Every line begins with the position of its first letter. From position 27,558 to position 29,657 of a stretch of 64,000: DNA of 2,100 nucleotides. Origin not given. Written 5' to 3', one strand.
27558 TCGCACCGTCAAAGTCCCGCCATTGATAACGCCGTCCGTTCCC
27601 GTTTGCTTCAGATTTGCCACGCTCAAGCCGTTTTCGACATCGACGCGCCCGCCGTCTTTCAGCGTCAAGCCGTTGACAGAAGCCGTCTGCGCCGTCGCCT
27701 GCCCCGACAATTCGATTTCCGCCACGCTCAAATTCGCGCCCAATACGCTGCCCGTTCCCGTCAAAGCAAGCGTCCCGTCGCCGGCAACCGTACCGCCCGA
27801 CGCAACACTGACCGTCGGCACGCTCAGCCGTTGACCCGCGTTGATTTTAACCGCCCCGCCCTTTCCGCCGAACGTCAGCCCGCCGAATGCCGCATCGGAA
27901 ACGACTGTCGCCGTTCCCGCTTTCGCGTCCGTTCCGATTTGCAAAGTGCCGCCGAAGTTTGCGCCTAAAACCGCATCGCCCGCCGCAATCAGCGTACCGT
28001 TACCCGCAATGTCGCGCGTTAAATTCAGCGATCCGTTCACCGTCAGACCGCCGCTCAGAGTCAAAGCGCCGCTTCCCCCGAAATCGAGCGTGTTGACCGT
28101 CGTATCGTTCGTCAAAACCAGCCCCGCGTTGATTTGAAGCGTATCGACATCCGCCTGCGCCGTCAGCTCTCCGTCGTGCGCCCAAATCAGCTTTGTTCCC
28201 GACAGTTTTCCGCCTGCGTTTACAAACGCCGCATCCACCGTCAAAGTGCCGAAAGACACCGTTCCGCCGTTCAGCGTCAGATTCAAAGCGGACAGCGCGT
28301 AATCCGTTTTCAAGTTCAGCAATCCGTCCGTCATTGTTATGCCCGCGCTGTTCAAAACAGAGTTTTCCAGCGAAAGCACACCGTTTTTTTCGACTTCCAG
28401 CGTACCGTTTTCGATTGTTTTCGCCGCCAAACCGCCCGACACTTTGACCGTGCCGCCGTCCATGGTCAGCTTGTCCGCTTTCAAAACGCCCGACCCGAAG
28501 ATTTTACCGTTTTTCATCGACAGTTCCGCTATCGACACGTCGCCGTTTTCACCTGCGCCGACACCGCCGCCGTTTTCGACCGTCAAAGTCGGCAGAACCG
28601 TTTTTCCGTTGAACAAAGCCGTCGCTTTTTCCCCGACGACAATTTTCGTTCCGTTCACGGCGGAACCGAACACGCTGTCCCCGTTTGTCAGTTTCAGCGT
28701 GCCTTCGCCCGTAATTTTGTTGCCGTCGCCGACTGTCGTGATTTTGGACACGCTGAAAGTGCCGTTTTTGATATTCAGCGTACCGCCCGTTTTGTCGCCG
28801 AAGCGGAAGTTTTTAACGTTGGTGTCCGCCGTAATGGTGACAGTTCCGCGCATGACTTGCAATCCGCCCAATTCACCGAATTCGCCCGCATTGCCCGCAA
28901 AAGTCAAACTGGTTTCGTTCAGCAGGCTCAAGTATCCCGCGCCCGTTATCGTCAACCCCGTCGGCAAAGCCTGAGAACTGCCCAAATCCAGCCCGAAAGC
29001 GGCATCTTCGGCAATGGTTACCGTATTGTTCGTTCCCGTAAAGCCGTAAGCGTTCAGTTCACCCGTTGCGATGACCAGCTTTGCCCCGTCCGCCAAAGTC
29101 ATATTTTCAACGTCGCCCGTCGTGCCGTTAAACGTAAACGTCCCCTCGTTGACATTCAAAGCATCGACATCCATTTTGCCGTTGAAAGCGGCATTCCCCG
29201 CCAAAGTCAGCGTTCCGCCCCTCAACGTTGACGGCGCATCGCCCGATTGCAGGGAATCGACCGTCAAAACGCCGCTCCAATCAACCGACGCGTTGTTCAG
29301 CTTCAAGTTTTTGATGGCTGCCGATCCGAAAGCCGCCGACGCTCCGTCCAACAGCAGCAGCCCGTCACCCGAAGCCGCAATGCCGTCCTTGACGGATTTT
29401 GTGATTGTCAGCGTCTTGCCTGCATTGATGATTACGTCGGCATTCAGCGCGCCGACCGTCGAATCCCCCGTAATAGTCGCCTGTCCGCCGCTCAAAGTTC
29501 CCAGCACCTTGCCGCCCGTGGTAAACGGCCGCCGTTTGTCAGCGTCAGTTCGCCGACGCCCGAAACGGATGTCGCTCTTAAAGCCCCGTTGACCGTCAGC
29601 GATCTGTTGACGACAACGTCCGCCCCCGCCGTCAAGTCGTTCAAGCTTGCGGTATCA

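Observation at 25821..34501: Roughly 2,900-aa autotransporter adhesin split into two ORFs by a 17-bp insertion/duplication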

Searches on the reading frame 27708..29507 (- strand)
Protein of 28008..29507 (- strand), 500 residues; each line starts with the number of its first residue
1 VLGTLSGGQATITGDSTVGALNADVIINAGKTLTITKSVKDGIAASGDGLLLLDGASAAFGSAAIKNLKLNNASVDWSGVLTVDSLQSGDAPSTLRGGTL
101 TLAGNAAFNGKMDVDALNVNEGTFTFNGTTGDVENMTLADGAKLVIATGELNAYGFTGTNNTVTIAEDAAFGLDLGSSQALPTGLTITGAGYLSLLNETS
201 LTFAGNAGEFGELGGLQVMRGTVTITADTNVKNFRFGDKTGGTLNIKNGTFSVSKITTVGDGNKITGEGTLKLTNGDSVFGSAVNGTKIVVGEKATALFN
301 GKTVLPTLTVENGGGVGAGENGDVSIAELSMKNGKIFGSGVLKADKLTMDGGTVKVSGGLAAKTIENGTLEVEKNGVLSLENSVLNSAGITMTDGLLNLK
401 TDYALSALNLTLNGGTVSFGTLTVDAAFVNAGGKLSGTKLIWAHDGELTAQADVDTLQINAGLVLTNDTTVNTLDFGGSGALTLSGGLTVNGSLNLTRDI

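Call 18: find_related_loci(query=window:28200-29480:-, collection=metagenome_contigs, flank=10000)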
Query window:28200-29480:- (427 aa) in metagenome_contigs; peptide patterns used: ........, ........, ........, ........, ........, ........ (x = any residue, [..] = any of these).
600 stretches matched a pattern (row limit reached: there are more); 1 encode a relative of the query (tblastn E <= 1e-3); 1 distinct loci.
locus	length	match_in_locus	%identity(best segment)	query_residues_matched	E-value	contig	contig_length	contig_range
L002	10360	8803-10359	96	1-423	3e-125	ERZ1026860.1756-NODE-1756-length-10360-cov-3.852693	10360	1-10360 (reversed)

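Call 54: search_protein_families(library=pfam, proteins=[window:28008-29507:-], max_evalue=5)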
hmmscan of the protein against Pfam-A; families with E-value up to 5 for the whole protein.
window:28008-29507:- (500 aa): 3 families
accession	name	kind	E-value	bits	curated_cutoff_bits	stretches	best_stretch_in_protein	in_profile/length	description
PF14289.11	DUF4369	-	0.17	12.9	25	1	95-153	10-60/91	Domain of unknown function (DUF4369)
PF12951.13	PATR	-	0.23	12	27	1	97-123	6-27/30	Passenger-associated-transport-repeat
PF24547.1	DUF7601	-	0.73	10.9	27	1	232-300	18-90/116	Domain of unknown function (DUF7601)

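Call 62: predict_structure(alignment_id=A3)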
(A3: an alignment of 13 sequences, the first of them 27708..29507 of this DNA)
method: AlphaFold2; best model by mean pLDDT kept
length: 600 residues; sequences in the alignment: 13
mean_pLDDT: 84.2   pTM: 0.71
mean pLDDT of the five models: 84.2, 81.3, 80.3, 79.2, 77.6
residues with pLDDT >= 90: 255; 70-90: 265; 50-70: 49; < 50: 31
segments of 3 or more residues with pLDDT < 50: 1-9, 13-22, 37-47
pLDDT, mean of each block of 10 residues (from residue 1): 40 42 59 54 50 80 82 88 87 93 92 95 91 94 94 91 93 79 84 90 68 84 88 86 87 81 84 86 82 87 88 88 89 91 92 90 89 91 75 88 67 86 77 87 89 93 92 90 93 91 93 93 91 95 88 95 82 90 83 86
secondary structure, 60 per line:
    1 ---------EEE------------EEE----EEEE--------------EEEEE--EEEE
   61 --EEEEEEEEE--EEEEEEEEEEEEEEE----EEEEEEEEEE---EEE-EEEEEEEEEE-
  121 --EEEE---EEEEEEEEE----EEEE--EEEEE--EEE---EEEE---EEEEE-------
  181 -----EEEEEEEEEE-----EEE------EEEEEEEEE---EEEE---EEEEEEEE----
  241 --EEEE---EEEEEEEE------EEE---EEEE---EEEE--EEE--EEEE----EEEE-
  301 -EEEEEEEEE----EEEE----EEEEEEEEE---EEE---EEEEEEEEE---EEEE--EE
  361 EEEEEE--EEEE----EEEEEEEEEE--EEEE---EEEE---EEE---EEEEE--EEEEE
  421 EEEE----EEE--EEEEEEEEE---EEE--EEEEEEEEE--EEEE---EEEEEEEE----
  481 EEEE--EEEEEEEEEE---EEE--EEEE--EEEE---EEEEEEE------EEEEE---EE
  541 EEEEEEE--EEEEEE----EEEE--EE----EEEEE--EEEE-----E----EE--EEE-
elements in order: E10-12 E25-27 E32-35 E50-54 E57-60 E63-71 E74-88 E93-102 E106-108 E110-119 E123-126 E130-138 E143-146 E149-153 E156-158 E162-165 E169-173 E186-195 E201-203 E210-218 E222-225 E229-236 E243-246 E250-257 E264-266 E270-273 E277-280 E283-285 E288-291 E296-299 E302-310 E315-318 E323-331 E335-337 E341-349 E353-356 E359-366 E369-372 E377-386 E389-392 E396-399 E403-405 E409-413 E416-424 E429-431 E434-442 E446-448 E451-459 E462-465 E469-476 E481-484 E487-496 E500-502 E505-508 E511-514 E518-524 E531-535 E539-547 E550-555 E560-563 E572-576 E579-582 E597-599
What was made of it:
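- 25821..29507 (-): Downstream fragment: about 970 aa of beta-solenoid passenger, then linker and barrel, with no signal peptide. An AlphaFold2 model of aa 1-600 has pLDDT 84 and is made entirely of short beta strands (call 62).
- On Classical (type Va) autotransporter: The AF2 model of 600 aa has pLDDT 84 and is made entirely of short beta strands (call 62).
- The passenger model is an all-beta solenoid with pLDDT 84 (call 62).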

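Call 65: fold_search(model_id=the predicted structure, library=pdb)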
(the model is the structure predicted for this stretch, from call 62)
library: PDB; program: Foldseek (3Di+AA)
matches with E <= 10: 41; with E <= 0.001: 0
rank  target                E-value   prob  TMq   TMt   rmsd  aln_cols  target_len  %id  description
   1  7koh_D                2.7e-03  0.84  0.22  0.23  17.6       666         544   14  Crystal structure of antigen 43 from Escherichia coli EDL933 (released 2022-03-09)
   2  7koh_A                1.1e-01  0.30  0.21  0.23  17.9       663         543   16  Crystal structure of antigen 43 from Escherichia coli EDL933 (released 2022-03-09)
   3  4om9                  1.6e-01  0.35  0.22  0.15  15.7       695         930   10  X-Ray Crystal Structure of the passenger domain of Plasmid encoded toxin, an Autrotansporter Enterotoxin from enteroaggr (released 2014-03-12)
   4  7koh_B                1.6e-01  0.20  0.19  0.20  17.2       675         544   14  Crystal structure of antigen 43 from Escherichia coli EDL933 (released 2022-03-09)
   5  7ko9                  2.4e-01  0.20  0.22  0.24  17.7       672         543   13  Crystal structure of antigen 43 from uropathogenic Escherichia coli UTI89 (released 2022-03-09)
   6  3h09_B                3.4e-01  0.13  0.19  0.13  19.6       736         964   11  The structure of Haemophilus influenzae IgA1 protease (released 2009-04-21)
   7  7koh_C                4.3e-01  0.13  0.18  0.19  17.1       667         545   16  Crystal structure of antigen 43 from Escherichia coli EDL933 (released 2022-03-09)
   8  4kh3                  5.9e-01  0.16  0.23  0.27  17.4       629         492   16  Structure of a bacterial self-associating protein (released 2014-01-15)
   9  3h09_A                9.5e-01  0.07  0.18  0.13  19.3       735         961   12  The structure of Haemophilus influenzae IgA1 protease (released 2009-04-21)
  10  7kob                  1.2e+00  0.05  0.12  0.16  18.0       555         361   13  Crystal structure of antigen 43b from Escherichia coli CFT073 (released 2022-03-09)
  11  6n2c_A                1.7e+00  0.03  0.10  0.13  15.2       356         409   13  The Crystal Structure of Caldicellulosiruptor hydrothermalis Tapirin C-terminal domain (released 2018-12-19)
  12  6nih_A                2.0e+00  0.03  0.12  0.13  17.4       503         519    8  Crystal structure of human TLR1 (released 2019-04-17)
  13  7usl_C                2.3e+00  0.03  0.19  0.17  17.3       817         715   10  Integrin alphaM/beta2 ectodomain in complex with adenylate cyclase toxin RTX751 and M1F5 Fab (released 2022-08-17)
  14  3syj                  2.8e+00  0.07  0.23  0.17  15.0       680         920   15  Crystal structure of the Haemophilus influenzae Hap adhesin (released 2011-08-24)
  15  3p4g_C                2.8e+00  0.02  0.10  0.16  15.8       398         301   14  X-ray crystal structure of a hyperactive, Ca2+-dependent, beta-helical antifreeze protein from an Antarctic bacterium (released 2011-04-27)
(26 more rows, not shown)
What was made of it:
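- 25821..29507 (-): Its best, weak, fold matches are Ag43, Pet, IgA1 protease and Hap passengers (call 65).
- Closest known: Beta-helical passengers of self-associating and SPATE autotransporters. Same: These are the best fold matches for the modelled 600-aa passenger segment, which is an all-beta solenoid (calls 62, 65).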
